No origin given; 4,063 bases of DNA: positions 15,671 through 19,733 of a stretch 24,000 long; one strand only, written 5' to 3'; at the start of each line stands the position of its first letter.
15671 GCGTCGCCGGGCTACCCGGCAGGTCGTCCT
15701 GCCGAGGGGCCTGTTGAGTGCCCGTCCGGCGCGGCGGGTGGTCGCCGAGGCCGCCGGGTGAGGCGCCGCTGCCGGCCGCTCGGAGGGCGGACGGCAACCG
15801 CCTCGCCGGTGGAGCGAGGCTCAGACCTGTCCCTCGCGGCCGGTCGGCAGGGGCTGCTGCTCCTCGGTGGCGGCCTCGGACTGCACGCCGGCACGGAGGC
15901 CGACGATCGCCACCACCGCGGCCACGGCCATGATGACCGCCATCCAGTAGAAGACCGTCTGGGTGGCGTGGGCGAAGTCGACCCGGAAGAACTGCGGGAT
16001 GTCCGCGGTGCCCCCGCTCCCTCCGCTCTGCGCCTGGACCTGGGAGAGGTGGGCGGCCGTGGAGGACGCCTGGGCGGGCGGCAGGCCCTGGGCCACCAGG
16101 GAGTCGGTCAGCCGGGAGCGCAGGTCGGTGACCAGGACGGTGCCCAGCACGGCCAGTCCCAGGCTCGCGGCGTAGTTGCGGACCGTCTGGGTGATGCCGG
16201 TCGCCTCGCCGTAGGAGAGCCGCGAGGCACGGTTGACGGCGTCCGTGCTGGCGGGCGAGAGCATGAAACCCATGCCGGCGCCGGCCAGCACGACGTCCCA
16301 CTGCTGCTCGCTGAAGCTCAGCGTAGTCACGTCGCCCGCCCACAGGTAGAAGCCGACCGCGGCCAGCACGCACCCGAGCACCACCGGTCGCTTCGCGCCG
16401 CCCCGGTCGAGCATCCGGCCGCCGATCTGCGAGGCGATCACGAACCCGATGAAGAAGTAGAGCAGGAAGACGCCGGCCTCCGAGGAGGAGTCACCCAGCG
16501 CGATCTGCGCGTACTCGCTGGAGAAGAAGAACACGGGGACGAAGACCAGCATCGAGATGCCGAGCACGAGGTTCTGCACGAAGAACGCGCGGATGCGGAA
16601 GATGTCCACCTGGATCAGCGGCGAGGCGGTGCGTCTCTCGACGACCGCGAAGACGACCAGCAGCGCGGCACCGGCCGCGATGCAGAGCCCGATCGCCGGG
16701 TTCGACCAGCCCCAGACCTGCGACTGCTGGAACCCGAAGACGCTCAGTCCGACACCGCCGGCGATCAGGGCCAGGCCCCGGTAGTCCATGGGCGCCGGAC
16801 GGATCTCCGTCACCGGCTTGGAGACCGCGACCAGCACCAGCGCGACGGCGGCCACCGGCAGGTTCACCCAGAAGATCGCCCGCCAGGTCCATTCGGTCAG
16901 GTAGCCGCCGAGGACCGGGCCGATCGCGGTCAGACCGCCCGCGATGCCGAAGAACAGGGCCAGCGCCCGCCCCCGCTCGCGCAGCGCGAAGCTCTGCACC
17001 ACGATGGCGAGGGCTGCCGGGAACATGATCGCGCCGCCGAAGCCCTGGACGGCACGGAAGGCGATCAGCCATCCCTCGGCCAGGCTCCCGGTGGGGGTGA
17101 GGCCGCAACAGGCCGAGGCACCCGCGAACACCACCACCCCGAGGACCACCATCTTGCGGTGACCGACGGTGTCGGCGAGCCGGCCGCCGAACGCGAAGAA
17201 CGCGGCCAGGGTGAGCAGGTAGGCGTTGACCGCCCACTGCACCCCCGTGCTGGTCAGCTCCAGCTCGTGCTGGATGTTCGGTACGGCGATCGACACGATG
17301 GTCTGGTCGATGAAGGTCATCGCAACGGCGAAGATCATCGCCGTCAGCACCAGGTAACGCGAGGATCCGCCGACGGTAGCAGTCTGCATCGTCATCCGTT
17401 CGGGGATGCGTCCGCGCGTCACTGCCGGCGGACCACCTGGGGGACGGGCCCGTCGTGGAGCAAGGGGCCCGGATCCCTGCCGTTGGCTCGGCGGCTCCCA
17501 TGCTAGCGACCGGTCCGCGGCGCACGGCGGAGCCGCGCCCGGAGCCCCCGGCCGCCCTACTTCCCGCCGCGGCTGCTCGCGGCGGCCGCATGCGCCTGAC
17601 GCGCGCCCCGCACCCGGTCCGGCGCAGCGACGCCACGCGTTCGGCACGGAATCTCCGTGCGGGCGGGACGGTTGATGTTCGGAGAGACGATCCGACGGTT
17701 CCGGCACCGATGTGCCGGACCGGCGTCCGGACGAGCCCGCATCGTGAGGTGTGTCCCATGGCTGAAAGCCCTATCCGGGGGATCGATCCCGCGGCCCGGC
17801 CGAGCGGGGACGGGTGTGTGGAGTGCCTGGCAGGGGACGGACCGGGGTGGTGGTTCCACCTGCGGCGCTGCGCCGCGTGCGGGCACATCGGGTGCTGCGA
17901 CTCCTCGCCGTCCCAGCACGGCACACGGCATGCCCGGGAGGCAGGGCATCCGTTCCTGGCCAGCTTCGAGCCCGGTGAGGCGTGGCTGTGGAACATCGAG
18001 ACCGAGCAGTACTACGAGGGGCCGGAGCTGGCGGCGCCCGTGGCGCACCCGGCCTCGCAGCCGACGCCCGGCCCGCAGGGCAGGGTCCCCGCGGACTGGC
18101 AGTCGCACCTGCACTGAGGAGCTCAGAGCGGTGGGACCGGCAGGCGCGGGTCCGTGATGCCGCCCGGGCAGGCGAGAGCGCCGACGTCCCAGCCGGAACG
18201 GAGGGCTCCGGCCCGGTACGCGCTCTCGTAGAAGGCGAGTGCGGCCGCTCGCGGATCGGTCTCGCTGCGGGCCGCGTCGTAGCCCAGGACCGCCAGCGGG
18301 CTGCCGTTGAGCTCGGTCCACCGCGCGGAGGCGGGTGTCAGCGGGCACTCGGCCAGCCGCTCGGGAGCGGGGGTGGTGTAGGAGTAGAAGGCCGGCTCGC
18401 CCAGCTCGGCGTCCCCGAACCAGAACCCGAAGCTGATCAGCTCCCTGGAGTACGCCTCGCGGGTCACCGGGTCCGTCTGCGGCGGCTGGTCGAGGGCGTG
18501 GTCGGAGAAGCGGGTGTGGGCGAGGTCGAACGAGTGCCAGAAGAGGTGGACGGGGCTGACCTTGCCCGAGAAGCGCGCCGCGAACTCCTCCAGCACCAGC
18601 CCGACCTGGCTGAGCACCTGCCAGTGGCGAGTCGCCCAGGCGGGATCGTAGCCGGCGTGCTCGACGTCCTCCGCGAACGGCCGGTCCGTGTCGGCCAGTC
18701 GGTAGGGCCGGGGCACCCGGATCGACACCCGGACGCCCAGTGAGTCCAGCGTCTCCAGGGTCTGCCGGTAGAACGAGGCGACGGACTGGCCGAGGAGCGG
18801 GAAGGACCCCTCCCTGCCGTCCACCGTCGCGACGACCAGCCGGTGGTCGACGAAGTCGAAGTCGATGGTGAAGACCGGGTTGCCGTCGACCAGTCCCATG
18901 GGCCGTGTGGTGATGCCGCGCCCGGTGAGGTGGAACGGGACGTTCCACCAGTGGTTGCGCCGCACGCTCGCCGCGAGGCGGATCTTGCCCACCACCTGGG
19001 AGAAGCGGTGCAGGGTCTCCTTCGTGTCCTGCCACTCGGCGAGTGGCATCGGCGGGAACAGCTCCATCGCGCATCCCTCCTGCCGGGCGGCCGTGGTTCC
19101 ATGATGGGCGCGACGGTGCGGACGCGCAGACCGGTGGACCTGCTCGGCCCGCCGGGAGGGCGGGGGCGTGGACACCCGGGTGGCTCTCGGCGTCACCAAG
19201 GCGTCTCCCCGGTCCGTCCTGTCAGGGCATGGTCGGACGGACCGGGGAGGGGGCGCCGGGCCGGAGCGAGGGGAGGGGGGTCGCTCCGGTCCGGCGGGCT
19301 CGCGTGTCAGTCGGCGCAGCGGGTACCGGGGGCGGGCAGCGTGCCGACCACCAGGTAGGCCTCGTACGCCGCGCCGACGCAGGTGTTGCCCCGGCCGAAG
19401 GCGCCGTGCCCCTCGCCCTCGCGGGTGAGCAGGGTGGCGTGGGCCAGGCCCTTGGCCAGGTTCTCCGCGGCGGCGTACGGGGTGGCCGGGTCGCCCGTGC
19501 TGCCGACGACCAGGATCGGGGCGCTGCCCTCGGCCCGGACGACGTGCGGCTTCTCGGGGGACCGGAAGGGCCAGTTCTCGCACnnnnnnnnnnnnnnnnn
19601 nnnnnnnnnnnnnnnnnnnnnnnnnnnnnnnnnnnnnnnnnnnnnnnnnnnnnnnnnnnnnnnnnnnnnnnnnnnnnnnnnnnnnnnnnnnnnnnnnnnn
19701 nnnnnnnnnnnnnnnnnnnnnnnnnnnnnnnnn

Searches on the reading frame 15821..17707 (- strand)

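Call 85: search_protein_families(library=pfam, proteins=[window:15821-17707:-], max_evalue=0.001)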
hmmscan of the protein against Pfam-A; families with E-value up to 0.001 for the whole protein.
window:15821-17707:- (628 aa): 1 family
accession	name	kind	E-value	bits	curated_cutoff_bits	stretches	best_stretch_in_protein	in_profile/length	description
PF07690.21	MFS_1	-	2.7e-46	158.5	33.4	1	125-517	2-346/347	Major Facilitator Superfamily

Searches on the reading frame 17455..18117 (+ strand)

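Call 85: search_protein_families(library=pfam, proteins=[window:17455-18117:+], max_evalue=0.001)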
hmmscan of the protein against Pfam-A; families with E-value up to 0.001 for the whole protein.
window:17455-18117:+ (220 aa): 1 family
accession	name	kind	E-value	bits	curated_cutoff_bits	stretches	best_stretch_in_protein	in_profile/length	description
PF02148.25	zf-UBP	-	9.4e-10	39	22.7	1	121-190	1-61/63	Zn-finger in ubiquitin-hydrolases and other protein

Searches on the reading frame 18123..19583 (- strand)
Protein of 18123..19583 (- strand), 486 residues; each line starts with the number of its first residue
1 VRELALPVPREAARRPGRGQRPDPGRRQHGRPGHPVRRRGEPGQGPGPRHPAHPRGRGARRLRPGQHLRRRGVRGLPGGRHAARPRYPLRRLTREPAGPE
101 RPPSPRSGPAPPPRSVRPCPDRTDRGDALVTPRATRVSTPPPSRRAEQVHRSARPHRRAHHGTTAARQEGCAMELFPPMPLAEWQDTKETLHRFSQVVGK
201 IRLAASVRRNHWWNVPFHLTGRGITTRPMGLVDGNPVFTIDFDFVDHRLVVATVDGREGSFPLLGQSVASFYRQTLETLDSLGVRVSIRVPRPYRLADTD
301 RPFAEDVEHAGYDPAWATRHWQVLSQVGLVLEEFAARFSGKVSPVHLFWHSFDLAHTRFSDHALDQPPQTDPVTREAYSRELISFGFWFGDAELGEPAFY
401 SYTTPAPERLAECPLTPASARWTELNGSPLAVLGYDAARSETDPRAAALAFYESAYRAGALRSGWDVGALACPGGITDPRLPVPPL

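Call 85: search_protein_families(library=pfam, proteins=[window:18123-19583:-], max_evalue=0.001)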
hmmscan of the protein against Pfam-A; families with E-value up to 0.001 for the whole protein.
window:18123-19583:- (486 aa): 1 family
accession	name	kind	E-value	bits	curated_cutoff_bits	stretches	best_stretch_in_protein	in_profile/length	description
PF19459.4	DUF5996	-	3.9e-115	384.5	25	1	176-472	1-296/296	Family of unknown function (DUF5996)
